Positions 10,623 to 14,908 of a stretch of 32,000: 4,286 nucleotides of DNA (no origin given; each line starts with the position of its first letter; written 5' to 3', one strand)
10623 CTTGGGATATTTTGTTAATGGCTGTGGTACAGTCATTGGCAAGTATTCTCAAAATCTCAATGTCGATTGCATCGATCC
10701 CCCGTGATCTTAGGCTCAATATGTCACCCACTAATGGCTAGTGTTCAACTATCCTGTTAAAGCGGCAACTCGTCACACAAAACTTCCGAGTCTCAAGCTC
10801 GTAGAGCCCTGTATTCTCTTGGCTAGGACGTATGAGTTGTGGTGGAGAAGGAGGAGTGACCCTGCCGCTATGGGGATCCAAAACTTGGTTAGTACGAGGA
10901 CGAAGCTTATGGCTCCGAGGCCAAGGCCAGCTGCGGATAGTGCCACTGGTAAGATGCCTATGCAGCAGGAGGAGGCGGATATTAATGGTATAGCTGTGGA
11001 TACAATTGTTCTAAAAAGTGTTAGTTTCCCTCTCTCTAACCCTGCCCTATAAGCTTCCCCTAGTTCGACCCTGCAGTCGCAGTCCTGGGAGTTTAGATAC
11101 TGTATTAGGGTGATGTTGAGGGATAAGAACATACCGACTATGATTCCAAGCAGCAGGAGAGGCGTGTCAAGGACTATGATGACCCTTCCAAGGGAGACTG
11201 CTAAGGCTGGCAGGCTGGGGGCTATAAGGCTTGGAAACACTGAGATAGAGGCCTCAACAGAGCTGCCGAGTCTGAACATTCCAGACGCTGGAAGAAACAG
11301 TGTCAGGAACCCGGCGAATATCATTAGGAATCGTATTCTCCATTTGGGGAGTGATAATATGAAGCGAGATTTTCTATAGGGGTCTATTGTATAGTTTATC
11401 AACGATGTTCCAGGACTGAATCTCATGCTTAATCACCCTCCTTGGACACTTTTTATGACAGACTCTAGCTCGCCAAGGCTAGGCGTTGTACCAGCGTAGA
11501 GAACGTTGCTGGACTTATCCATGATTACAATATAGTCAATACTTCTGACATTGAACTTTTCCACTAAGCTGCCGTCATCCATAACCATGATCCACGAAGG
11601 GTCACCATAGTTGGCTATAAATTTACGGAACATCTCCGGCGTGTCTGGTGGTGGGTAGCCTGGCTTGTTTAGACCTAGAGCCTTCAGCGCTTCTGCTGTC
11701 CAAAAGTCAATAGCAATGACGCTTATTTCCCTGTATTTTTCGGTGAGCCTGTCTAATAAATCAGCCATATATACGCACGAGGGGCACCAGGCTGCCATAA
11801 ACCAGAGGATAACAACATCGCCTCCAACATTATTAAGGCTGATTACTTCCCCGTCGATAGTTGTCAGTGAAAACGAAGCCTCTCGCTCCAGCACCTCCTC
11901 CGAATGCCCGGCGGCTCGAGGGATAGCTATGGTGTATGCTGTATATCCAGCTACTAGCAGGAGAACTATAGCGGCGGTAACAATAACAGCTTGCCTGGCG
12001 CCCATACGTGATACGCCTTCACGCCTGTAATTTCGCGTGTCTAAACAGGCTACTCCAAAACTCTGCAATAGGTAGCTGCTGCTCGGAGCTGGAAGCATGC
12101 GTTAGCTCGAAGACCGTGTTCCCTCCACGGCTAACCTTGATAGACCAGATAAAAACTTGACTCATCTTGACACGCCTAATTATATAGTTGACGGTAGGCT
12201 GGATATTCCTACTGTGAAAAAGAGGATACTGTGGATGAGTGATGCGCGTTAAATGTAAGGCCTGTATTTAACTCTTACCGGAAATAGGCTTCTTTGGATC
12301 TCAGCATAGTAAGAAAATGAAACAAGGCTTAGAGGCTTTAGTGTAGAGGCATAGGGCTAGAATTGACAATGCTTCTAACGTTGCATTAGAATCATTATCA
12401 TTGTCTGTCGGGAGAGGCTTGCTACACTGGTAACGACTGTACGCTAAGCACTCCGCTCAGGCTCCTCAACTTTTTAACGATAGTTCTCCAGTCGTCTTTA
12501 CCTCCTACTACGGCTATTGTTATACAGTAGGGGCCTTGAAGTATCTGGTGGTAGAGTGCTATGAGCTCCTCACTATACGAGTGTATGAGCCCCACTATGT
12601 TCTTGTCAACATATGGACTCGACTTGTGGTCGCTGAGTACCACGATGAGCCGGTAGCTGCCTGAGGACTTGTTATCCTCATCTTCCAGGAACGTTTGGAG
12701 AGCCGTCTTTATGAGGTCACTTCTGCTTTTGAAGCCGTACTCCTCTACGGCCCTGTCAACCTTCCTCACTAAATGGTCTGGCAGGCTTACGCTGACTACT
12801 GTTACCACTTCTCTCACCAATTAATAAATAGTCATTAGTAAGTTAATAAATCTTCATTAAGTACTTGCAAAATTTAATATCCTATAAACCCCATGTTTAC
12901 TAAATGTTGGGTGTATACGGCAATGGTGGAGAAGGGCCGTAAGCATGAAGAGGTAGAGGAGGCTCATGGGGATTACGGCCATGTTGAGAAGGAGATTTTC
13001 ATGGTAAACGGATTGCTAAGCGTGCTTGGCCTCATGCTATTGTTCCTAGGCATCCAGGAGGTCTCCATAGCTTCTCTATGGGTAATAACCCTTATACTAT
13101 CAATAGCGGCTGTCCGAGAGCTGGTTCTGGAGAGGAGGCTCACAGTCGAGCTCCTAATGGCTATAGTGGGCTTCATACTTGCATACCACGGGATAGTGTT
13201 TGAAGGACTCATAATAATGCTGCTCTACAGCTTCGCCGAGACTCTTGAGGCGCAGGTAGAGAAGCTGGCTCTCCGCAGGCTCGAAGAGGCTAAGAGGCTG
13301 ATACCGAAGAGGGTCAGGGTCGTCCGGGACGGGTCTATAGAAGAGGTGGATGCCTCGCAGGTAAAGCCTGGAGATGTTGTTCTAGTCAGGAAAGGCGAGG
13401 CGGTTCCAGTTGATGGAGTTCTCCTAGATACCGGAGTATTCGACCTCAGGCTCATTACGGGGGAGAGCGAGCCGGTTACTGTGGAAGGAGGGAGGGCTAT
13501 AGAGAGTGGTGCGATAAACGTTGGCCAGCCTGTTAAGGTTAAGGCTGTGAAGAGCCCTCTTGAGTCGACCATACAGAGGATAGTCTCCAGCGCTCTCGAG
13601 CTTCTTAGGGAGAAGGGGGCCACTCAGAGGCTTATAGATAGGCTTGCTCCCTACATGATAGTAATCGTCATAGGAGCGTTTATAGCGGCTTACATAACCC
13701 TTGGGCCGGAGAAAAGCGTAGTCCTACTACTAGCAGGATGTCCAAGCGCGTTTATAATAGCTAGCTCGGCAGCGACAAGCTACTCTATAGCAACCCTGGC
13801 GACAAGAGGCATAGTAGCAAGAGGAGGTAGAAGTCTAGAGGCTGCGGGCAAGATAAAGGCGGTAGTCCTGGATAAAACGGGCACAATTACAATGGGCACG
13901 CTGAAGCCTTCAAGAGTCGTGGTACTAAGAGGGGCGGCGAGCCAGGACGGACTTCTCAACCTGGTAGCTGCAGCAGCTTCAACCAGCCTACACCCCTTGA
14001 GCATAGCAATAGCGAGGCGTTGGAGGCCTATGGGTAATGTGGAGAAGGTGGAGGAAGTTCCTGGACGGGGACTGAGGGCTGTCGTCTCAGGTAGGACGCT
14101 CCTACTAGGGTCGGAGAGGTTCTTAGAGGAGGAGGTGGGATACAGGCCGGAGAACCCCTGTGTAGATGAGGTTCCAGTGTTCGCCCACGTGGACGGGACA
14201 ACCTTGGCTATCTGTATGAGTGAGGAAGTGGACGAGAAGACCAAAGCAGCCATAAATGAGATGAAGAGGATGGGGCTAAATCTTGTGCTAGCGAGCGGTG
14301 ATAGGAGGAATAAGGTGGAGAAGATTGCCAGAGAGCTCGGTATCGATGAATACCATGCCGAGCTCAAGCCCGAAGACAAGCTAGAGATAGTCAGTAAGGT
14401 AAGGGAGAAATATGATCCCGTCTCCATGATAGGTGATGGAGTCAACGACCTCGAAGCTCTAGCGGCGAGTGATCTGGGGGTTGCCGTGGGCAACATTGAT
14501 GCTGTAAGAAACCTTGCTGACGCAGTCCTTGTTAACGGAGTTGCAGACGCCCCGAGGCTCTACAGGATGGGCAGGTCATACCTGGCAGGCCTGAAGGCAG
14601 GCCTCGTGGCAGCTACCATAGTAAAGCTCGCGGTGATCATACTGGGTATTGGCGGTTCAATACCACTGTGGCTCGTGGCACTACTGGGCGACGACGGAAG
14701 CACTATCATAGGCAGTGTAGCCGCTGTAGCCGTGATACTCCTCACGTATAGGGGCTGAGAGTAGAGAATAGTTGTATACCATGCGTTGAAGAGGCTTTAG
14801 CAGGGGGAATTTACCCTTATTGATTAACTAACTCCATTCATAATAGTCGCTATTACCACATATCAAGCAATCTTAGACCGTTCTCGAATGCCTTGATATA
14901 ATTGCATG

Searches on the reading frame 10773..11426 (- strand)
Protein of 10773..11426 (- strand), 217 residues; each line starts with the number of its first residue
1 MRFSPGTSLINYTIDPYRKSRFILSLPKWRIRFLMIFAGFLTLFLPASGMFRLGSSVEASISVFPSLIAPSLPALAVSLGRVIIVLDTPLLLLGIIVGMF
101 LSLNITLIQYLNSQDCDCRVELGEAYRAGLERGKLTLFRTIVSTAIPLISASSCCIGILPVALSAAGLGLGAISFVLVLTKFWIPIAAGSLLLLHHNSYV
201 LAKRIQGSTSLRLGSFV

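Call 3: search_protein_families(library=pfam, proteins=[window:10773-11426:-], max_evalue=0.01)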
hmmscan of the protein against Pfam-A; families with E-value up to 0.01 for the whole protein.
window:10773-11426:- (217 aa): 0 families

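Call 6: search_protein_families(library=ncbifam, proteins=[window:10773-11426:-], max_evalue=0.01)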
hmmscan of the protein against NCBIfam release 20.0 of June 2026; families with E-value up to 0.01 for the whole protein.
window:10773-11426:- (217 aa): 0 families

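Call 43: search_protein_families(library=pfam, proteins=[window:10773-11426:-], max_evalue=10)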
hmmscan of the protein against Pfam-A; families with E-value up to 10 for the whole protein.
window:10773-11426:- (217 aa): 0 families

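Call 80: find_homologous_proteins(query=A6, max_evalue=0.001)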
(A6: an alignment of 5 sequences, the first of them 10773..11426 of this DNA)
Query A6 (5 sequences) (217 aa, profile of the alignment): 3 proteins with E <= 0.001 among 8000 candidates.
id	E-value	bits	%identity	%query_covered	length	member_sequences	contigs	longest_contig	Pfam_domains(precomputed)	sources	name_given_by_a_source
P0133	3.2e-92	326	100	100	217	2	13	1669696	-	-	-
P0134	1.5e-68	249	25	44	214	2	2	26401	-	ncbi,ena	-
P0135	6.0e-67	244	31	30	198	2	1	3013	-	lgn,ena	-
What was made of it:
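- Tried and rejected: A database search with the membrane-protein alignment returned only 3 proteins, none with a name (call 80).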

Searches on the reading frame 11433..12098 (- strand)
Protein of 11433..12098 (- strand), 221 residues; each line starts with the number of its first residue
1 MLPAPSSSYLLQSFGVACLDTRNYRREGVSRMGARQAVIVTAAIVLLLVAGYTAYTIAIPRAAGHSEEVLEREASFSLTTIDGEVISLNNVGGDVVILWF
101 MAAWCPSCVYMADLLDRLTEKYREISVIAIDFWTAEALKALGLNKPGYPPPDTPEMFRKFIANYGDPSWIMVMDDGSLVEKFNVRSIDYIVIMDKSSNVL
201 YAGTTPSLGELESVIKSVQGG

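Call 3: search_protein_families(library=pfam, proteins=[window:11433-12098:-], max_evalue=0.01)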
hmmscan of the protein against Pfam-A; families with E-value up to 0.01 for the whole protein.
window:11433-12098:- (221 aa): 5 families
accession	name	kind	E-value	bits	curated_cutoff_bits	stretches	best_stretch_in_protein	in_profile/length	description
PF00578.27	AhpC-TSA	-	4.2e-07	30.4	26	1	75-140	7-75/124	AhpC/TSA family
PF13905.12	Thioredoxin_8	-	1.7e-05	25.5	27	0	93-131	1-42/94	Thioredoxin-like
PF00085.26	Thioredoxin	-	2.6e-05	24.6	23.5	1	94-136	19-62/103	Thioredoxin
PF08534.16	Redoxin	-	6.6e-05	23.2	26.6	1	76-207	9-136/148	Redoxin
PF13098.12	Thioredoxin_2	-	0.00017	22.3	27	1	93-203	5-93/104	Thioredoxin-like domain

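Call 6: search_protein_families(library=ncbifam, proteins=[window:11433-12098:-], max_evalue=0.01)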
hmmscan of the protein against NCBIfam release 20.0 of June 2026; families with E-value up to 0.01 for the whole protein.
window:11433-12098:- (221 aa): 7 families
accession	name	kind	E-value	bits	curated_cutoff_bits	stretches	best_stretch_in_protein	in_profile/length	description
NF002854.0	PRK03147.1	subfamily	6.7e-09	35.9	170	1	39-131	8-102/176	thiol-disulfide oxidoreductase ResA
NF041202.1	StoA_CxxC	exception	2.4e-06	27.5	210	1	38-136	6-96/163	endospore biogenesis thiol-disulfide oxidoreductase StoA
TIGR01068.1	thioredoxin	equivalog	0.00011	22.4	96.8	1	94-131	15-53/101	thioredoxin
TIGR00385.1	dsbE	subfamily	0.00031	20.4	123.15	1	92-136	62-104/173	DsbE family thiol:disulfide interchange protein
TIGR02661.1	MauD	equivalog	0.0016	17.9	188.6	0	64-131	43-111/189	methylamine dehydrogenase accessory protein MauD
NF047696.1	ThlDiSintTplARhiz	equivalog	0.0022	17.8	230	1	76-137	80-143/219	thiol:disulfide interchange protein TlpA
NF010625.0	PRK14018.1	equivalog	0.0048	15.5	522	1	78-200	41-153/521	bifunctional peptide-methionine (S)-S-oxide reductase MsrA/peptide-methionine (R)-S-oxide reductase MsrB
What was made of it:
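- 11433..12098 (-): Membrane-anchored TlpA/ResA-like thioredoxin (WCPSC motif), 6 nt upstream of the membrane protein gene. It is probably the first gene of a trx-mem-lrp operon. Pfam AhpC-TSA/Thioredoxin and NCBIfam ResA/TlpA hits, both subthreshold (calls 3, 6).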

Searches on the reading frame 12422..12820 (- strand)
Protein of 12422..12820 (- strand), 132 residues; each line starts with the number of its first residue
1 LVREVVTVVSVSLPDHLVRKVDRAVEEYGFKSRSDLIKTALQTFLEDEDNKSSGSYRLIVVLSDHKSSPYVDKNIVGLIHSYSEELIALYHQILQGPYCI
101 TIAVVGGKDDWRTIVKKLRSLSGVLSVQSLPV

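Call 3: search_protein_families(library=pfam, proteins=[window:12422-12820:-], max_evalue=0.01)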
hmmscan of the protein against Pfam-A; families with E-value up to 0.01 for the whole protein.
window:12422-12820:- (132 aa): 3 families
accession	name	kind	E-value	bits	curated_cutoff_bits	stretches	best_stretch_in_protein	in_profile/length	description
PF08753.17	NikR_C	-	8.9e-07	29.5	22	1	59-128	4-73/77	NikR C terminal nickel binding domain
PF01402.27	RHH_1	-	9.3e-07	29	20.5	1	9-46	2-38/39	Ribbon-helix-helix protein, copG family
PF15919.11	HicB_lk_antitox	-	0.004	17.7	27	1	6-39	89-121/123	HicB_like antitoxin of bacterial toxin-antitoxin system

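Call 6: search_protein_families(library=ncbifam, proteins=[window:12422-12820:-], max_evalue=0.01)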
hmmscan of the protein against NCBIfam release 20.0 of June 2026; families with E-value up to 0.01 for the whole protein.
window:12422-12820:- (132 aa): 6 families
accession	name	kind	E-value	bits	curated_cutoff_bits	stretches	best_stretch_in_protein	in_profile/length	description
NF002169.0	PRK01002.1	subfamily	2.8e-13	50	111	1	7-127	5-128/141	nickel responsive regulator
NF003381.0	PRK04460.1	equivalog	1.2e-09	38.3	105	1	6-124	4-124/139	nickel-responsive transcriptional regulator NikR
NF002815.0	PRK02967.1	equivalog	2.2e-08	34.2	83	1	9-111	4-109/139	nickel-responsive transcriptional regulator NikR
NF001884.0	PRK00630.1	subfamily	1.4e-07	31.7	119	1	7-124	11-133/148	nickel responsive regulator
TIGR02793.1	nikR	equivalog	1.8e-06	28.2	175.45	1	9-110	3-105/129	nickel-responsive transcriptional regulator NikR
TIGR02606.1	antidote_CC2985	hypoth_equivalog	0.0059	16.6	46.2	1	9-49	2-42/70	type II toxin-antitoxin system ParD family antitoxin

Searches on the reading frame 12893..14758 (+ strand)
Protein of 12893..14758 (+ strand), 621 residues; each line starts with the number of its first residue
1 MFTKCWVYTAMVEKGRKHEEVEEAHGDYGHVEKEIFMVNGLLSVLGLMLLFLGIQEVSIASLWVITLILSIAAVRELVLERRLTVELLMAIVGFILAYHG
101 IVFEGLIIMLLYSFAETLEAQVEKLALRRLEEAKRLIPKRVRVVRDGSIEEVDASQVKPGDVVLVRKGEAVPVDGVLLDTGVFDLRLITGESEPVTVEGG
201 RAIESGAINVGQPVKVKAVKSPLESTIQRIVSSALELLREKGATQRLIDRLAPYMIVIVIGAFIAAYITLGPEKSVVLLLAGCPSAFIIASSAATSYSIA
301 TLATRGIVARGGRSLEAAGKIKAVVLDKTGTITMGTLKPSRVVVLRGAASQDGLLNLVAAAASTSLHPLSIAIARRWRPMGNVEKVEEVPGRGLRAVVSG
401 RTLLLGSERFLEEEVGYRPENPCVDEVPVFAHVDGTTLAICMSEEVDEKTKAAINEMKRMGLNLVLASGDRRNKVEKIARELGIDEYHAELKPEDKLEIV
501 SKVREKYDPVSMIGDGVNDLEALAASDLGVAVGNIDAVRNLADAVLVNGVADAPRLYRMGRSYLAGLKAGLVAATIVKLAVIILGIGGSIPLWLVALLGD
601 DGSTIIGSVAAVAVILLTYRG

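Call 3: search_protein_families(library=pfam, proteins=[window:12893-14758:+], max_evalue=0.01)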
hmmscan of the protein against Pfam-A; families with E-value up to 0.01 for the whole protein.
window:12893-14758:+ (621 aa): 3 families
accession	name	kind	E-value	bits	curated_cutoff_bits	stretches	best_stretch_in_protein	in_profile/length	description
PF00122.25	E1-E2_ATPase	-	7.6e-41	140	28.1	1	136-304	2-180/181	E1-E2 ATPase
PF00702.32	Hydrolase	-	6.4e-25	89.1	26.4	1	321-526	1-190/191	haloacid dehalogenase-like hydrolase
PF08282.18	Hydrolase_3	-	1.3e-10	41.9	20.9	2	430-487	2-57/255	haloacid dehalogenase-like hydrolase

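Call 6: search_protein_families(library=ncbifam, proteins=[window:12893-14758:+], max_evalue=0.01)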
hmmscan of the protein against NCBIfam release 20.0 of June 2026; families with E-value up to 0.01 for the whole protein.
window:12893-14758:+ (621 aa): 31 families (the best 25 are shown)
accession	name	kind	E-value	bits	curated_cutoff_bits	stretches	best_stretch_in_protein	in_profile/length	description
TIGR01525.1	ATPase-IB_hvy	subfamily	8.5e-137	457.3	346.25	1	85-612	1-558/560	heavy metal translocating P-type ATPase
TIGR01512.1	ATPase-IB2_Cd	subfamily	6.8e-135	450.5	313.5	1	85-614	1-492/494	cadmium family heavy metal-translocating P-type ATPase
TIGR01494.1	ATPase_P-type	subfamily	1.4e-74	251.2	62.3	1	108-590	2-465/478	HAD-IC family P-type ATPase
TIGR01511.1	ATPase-IB1_Cu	subfamily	2.9e-72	244.3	397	1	106-615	47-535/542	copper-translocating P-type ATPase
NF008262.1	PRK11033.1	equivalog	1.6e-66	225.2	1005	1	60-617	148-728/731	zinc/cadmium/mercury/lead-transporting ATPase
NF033775.1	P_type_ZntA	exception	9.5e-61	206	1240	1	73-617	171-729/732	Zn(II)/Cd(II)/Pb(II) translocating P-type ATPase ZntA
NF007952.0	PRK10671.1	equivalog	6.1e-46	157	1316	1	107-580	295-791/838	copper-exporting P-type ATPase CopA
TIGR01497.1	kdpB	equivalog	1.9e-35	122.1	527.9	2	98-352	65-330/675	potassium-transporting ATPase subunit KdpB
NF010609.0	PRK14010.1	equivalog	8.7e-32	110.1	1323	2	102-345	69-322/673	K(+)-transporting ATPase subunit B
TIGR01647.1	ATPase-IIIA_H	equivalog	8.9e-28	96.9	615.5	2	105-364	58-329/755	plasma-membrane proton-efflux P-type ATPase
TIGR01657.1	P-ATPase-V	hypoth_equivalog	7e-26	90.1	618.25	3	103-196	194-289/1055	ATP13A2 family polyamine export P-type ATPase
TIGR01522.1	ATPase-IIA2_Ca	equivalog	8.4e-18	63.5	798.3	2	450-548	527-630/854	calcium-transporting P-type ATPase, PMR1-type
TIGR01523.1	ATPase-IID_K-Na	equivalog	5e-17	60.8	645.05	2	78-198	60-179/997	potassium/sodium efflux P-type ATPase, fungal-type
TIGR01517.1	ATPase-IIB_Ca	equivalog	5.9e-12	44.6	507.05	1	101-215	124-234/882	calcium-translocating P-type ATPase, PMCA-type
TIGR01106.1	ATPase-IIC_X-K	subfamily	1.2e-11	43.3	946.1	2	111-197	117-201/997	Na,H/K antiporter P-type ATPase subunit alpha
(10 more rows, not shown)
